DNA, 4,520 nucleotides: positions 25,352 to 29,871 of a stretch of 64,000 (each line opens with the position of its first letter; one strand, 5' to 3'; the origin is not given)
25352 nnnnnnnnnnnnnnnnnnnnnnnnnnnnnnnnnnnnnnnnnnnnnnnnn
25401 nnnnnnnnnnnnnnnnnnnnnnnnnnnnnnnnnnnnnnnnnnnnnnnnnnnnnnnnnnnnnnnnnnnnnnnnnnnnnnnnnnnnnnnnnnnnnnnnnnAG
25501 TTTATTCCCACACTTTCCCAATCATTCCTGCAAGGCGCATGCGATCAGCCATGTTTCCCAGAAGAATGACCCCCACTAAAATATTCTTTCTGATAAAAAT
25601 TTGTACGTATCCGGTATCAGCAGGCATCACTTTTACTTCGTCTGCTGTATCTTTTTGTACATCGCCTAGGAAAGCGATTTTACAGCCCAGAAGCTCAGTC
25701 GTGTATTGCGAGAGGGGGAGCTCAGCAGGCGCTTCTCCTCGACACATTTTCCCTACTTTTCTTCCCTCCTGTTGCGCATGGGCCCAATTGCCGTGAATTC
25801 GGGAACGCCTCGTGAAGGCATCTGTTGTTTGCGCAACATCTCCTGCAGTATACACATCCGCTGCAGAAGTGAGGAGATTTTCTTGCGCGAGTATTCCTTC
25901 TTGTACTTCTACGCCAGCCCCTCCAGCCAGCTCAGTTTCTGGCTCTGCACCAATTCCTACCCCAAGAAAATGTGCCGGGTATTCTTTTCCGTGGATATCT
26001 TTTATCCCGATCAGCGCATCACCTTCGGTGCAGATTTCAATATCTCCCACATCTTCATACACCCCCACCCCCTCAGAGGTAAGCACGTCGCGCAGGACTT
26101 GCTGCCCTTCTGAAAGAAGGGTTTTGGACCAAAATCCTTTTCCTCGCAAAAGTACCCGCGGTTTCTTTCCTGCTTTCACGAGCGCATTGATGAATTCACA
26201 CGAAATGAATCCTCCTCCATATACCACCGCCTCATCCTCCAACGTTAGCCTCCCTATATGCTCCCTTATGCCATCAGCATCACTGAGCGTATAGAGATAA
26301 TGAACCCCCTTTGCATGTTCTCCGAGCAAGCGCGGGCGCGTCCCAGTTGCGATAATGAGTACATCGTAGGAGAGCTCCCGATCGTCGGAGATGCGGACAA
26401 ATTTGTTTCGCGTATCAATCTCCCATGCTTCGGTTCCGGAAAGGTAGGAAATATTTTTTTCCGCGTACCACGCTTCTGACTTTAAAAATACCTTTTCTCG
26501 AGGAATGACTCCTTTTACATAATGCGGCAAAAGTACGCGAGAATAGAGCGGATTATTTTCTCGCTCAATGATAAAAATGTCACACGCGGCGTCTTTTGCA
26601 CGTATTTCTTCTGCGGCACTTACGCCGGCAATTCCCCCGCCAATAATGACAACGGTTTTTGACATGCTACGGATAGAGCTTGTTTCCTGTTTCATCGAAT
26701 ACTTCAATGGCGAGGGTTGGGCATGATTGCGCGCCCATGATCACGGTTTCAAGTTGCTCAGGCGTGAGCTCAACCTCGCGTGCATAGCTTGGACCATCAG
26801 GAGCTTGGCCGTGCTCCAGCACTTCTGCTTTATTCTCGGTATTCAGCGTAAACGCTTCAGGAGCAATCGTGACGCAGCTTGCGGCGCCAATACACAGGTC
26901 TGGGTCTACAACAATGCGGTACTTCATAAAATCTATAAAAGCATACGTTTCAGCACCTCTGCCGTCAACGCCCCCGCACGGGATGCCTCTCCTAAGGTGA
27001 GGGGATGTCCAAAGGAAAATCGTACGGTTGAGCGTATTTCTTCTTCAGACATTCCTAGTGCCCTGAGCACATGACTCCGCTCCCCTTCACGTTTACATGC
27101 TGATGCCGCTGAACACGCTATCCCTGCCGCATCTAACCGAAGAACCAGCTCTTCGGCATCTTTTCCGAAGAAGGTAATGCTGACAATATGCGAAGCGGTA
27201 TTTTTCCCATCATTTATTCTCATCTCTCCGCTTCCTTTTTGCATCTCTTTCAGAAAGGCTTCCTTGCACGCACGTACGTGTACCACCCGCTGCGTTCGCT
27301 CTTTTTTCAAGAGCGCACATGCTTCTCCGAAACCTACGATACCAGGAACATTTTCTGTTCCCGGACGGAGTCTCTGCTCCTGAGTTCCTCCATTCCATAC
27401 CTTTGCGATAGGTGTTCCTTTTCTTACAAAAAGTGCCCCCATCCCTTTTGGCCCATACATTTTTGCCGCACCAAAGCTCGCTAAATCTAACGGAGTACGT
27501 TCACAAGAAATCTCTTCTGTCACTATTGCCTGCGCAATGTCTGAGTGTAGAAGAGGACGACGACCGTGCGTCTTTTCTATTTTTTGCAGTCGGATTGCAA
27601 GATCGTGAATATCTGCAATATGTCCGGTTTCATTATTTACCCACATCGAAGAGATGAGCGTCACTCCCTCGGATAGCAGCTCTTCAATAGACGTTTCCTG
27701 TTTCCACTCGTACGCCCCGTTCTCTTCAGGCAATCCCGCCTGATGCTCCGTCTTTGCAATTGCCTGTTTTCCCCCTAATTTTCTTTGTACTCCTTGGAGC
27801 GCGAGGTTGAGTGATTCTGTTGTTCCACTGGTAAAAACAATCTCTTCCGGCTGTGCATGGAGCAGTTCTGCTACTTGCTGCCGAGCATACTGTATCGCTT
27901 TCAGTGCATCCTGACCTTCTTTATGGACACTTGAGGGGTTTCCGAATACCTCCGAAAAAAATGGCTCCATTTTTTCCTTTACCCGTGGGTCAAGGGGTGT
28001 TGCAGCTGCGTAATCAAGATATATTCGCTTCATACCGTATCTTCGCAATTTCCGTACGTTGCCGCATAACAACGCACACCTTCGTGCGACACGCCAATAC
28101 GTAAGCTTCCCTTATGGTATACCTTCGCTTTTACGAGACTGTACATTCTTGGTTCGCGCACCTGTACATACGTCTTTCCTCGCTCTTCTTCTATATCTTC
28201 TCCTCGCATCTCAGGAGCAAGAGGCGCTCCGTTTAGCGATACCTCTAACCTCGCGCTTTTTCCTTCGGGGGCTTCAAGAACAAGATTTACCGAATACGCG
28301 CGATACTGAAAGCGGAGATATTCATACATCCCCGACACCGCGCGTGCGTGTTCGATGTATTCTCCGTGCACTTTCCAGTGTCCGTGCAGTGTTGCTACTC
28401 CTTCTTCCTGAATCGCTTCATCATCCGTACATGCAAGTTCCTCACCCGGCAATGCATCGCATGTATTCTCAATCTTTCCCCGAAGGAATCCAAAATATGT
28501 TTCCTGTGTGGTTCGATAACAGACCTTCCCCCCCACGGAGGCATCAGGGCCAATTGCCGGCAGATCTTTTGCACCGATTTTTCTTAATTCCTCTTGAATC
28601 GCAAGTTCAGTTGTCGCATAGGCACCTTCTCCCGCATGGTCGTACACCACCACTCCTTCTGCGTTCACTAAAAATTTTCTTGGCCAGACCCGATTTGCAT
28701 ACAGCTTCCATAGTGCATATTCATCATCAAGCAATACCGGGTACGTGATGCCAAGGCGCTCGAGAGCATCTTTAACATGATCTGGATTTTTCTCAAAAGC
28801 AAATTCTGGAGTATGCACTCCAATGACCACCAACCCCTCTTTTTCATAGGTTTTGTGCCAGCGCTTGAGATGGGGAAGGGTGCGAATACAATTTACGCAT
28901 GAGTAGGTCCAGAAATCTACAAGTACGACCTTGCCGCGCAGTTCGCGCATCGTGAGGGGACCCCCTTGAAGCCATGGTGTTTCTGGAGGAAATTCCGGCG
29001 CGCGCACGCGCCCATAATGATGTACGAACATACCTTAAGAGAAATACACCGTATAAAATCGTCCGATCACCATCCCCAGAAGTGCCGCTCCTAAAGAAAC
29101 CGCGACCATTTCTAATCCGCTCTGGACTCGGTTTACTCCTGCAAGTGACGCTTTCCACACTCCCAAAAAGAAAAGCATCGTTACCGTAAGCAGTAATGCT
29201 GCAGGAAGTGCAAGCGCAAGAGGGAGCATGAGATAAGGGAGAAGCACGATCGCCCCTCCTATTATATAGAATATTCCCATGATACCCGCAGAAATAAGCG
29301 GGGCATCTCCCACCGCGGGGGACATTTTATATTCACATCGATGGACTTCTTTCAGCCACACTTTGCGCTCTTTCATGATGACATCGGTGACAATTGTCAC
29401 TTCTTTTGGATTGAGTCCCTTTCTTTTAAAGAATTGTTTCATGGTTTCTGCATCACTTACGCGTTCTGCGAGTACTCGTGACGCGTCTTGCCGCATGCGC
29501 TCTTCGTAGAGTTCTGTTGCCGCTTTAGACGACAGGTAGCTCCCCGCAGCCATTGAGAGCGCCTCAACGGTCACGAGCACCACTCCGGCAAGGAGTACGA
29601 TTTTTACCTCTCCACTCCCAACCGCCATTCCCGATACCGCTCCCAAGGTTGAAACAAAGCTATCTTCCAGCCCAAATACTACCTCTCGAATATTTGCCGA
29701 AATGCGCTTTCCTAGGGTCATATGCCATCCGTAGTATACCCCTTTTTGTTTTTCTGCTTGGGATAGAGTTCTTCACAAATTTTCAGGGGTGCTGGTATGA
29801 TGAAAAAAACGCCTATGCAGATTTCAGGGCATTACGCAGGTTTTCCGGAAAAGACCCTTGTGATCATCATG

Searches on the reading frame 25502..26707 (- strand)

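Call 61: search_protein_families(library=pfam, proteins=[window:25502-26707:-], max_evalue=0.0001)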
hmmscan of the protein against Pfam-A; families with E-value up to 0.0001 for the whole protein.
window:25502-26707:- (401 aa): 3 families
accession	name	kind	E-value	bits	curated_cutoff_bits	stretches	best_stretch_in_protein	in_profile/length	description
PF07992.20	Pyr_redox_2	-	4.2e-44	151.6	26.1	1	18-315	2-291/291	Pyridine nucleotide-disulphide oxidoreductase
PF00070.33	Pyr_redox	-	1.3e-10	42.1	22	0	160-218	2-59/82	Pyridine nucleotide-disulphide oxidoreductase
PF18267.7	Rubredoxin_C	-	2.5e-07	31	25.9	1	340-396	8-66/70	Rubredoxin NAD+ reductase C-terminal domain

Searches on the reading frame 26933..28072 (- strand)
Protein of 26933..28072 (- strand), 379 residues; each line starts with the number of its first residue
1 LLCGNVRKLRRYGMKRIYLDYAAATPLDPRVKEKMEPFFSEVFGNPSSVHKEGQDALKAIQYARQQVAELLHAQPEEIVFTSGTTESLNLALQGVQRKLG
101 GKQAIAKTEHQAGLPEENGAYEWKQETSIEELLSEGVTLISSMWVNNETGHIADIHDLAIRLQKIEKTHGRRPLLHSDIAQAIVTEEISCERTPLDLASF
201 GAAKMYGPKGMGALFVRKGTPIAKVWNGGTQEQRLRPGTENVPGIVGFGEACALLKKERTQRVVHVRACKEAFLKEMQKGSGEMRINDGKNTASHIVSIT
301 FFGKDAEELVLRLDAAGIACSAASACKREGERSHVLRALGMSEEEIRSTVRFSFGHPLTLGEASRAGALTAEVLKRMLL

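Call 61: search_protein_families(library=pfam, proteins=[window:26933-28072:-], max_evalue=0.0001)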
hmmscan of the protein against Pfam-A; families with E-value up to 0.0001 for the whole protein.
window:26933-28072:- (379 aa): 1 family
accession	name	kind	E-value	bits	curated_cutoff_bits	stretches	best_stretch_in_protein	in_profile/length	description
PF00266.25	Aminotran_5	-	1.5e-53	182.6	21.5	1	17-357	1-362/371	Aminotransferase class-V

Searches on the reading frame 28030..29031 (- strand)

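Call 61: search_protein_families(library=pfam, proteins=[window:28030-29031:-], max_evalue=0.0001)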
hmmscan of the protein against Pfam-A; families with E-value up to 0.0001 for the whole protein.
window:28030-29031:- (333 aa): 4 families
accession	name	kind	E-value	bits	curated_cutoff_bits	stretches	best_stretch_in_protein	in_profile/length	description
PF17991.7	Thioredoxin_10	-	5e-18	66.4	27.1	1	175-327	1-142/142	Thioredoxin like C-terminal domain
PF00578.27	AhpC-TSA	-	2.3e-13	50.6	26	1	18-130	10-123/124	AhpC/TSA family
PF08534.16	Redoxin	-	2.8e-13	50.4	26.6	1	21-135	16-135/148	Redoxin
PF13905.12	Thioredoxin_8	-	1e-06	29.4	27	1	33-126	1-92/94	Thioredoxin-like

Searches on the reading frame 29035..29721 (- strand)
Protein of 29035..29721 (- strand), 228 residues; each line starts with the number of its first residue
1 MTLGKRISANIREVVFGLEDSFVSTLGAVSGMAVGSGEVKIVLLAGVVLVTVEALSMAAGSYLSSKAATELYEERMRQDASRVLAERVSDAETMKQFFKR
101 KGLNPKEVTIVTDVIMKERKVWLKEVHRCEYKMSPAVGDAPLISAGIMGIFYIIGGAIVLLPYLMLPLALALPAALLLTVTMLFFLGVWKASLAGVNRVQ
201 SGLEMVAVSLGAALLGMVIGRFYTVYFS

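Call 61: search_protein_families(library=pfam, proteins=[window:29035-29721:-], max_evalue=0.0001)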
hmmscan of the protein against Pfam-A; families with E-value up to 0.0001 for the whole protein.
window:29035-29721:- (228 aa): 1 family
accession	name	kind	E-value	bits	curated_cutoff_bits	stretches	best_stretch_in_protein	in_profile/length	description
PF01988.24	VIT1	-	4.5e-42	144.7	28.1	1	11-221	1-214/214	VIT family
